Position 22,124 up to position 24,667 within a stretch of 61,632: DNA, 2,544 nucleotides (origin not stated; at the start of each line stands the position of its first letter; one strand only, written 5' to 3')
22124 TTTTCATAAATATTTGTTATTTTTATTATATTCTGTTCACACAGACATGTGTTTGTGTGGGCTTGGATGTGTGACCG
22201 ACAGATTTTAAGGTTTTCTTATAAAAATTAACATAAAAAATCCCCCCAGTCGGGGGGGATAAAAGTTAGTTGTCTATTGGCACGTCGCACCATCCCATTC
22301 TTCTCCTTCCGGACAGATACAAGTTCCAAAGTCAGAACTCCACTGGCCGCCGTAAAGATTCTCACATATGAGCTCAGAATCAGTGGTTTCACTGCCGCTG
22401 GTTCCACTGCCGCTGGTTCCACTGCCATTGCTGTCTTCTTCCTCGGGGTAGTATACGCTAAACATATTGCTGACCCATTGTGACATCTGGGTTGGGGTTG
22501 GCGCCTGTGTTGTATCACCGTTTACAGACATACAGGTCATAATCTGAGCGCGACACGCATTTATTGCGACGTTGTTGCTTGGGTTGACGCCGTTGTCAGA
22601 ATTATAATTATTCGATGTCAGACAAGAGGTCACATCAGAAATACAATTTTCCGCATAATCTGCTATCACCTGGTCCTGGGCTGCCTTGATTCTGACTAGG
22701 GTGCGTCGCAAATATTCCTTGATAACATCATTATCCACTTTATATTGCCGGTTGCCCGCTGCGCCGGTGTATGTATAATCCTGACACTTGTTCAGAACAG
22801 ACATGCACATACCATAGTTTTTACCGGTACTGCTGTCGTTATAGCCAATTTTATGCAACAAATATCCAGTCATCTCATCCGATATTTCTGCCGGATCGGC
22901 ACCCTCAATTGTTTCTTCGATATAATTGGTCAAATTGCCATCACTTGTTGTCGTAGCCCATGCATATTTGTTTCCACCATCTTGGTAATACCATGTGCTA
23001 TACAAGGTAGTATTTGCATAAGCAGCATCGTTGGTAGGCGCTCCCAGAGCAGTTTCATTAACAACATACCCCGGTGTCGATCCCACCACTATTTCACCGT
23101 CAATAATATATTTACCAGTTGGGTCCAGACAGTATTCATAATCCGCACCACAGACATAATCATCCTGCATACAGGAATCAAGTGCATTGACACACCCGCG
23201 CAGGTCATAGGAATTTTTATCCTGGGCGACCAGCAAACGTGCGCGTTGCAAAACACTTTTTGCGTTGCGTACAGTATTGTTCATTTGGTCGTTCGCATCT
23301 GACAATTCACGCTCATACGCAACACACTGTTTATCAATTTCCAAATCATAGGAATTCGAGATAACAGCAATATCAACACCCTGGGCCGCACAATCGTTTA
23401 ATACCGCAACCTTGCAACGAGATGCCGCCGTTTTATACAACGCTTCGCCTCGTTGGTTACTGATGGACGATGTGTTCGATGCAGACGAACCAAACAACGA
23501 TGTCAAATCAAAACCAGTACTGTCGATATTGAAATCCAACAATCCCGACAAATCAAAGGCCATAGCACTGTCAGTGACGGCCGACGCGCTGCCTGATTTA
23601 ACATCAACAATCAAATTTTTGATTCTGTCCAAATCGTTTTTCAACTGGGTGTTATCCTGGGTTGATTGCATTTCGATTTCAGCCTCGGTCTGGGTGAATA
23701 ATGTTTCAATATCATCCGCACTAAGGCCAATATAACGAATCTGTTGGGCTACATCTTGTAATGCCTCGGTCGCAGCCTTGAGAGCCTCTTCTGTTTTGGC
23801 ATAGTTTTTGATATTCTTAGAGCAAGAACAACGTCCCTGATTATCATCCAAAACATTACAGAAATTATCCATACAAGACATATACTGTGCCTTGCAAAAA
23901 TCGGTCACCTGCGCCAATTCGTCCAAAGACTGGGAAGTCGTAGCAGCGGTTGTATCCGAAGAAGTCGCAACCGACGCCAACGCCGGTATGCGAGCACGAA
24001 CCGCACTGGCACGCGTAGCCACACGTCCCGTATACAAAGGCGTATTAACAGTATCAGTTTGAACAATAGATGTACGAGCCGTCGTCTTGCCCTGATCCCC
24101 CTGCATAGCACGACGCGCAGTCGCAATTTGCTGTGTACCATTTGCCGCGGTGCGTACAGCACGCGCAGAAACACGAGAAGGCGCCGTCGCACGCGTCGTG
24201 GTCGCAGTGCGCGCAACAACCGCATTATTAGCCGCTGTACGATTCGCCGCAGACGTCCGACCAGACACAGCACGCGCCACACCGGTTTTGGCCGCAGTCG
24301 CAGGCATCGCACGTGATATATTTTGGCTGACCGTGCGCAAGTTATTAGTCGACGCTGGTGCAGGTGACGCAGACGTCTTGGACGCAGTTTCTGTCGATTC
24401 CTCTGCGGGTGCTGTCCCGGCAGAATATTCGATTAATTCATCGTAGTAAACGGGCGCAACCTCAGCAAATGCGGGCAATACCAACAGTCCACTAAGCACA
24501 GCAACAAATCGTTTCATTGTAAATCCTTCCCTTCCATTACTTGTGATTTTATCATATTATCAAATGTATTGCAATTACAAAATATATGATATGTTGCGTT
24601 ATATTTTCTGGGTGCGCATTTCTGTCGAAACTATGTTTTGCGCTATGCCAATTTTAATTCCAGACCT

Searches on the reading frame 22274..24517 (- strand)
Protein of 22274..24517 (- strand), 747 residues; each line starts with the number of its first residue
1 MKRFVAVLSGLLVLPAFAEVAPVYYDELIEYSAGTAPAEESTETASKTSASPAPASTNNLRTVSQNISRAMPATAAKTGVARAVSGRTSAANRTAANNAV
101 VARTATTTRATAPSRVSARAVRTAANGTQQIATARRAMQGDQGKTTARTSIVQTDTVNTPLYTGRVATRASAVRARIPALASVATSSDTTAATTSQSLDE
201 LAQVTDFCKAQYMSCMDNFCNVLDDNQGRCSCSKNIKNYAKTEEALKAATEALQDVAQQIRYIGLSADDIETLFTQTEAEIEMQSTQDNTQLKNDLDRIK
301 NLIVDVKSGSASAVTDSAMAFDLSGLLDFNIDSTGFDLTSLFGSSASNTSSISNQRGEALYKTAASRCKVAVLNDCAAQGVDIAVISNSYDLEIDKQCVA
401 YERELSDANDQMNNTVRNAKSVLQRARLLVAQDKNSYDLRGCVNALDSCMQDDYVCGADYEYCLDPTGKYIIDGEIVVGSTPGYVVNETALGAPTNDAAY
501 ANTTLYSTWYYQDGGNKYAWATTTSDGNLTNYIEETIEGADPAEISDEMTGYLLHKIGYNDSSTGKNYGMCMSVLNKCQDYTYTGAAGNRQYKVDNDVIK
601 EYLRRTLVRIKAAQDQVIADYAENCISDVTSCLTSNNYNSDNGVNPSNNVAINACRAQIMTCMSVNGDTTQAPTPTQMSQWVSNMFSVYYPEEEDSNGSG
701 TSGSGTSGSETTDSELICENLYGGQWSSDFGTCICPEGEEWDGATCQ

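Call 13: search_protein_families(library=pfam, proteins=[window:22274-24517:-], max_evalue=0.00001)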
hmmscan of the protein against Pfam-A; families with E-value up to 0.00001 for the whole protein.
window:22274-24517:- (747 aa): 0 families

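Call 26: search_protein_families(library=pfam, proteins=[window:22274-24517:-], max_evalue=0.1)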
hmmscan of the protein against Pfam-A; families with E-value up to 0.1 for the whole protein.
window:22274-24517:- (747 aa): 2 families
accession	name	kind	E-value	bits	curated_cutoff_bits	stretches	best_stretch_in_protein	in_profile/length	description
PF01480.22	PWI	-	0.0063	17.2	22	0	597-628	1-32/72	PWI domain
PF13093.11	FTA4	-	0.039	14.2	24.8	1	226-307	115-197/199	Kinetochore complex Fta4 of Sim4 subunit, or CENP-50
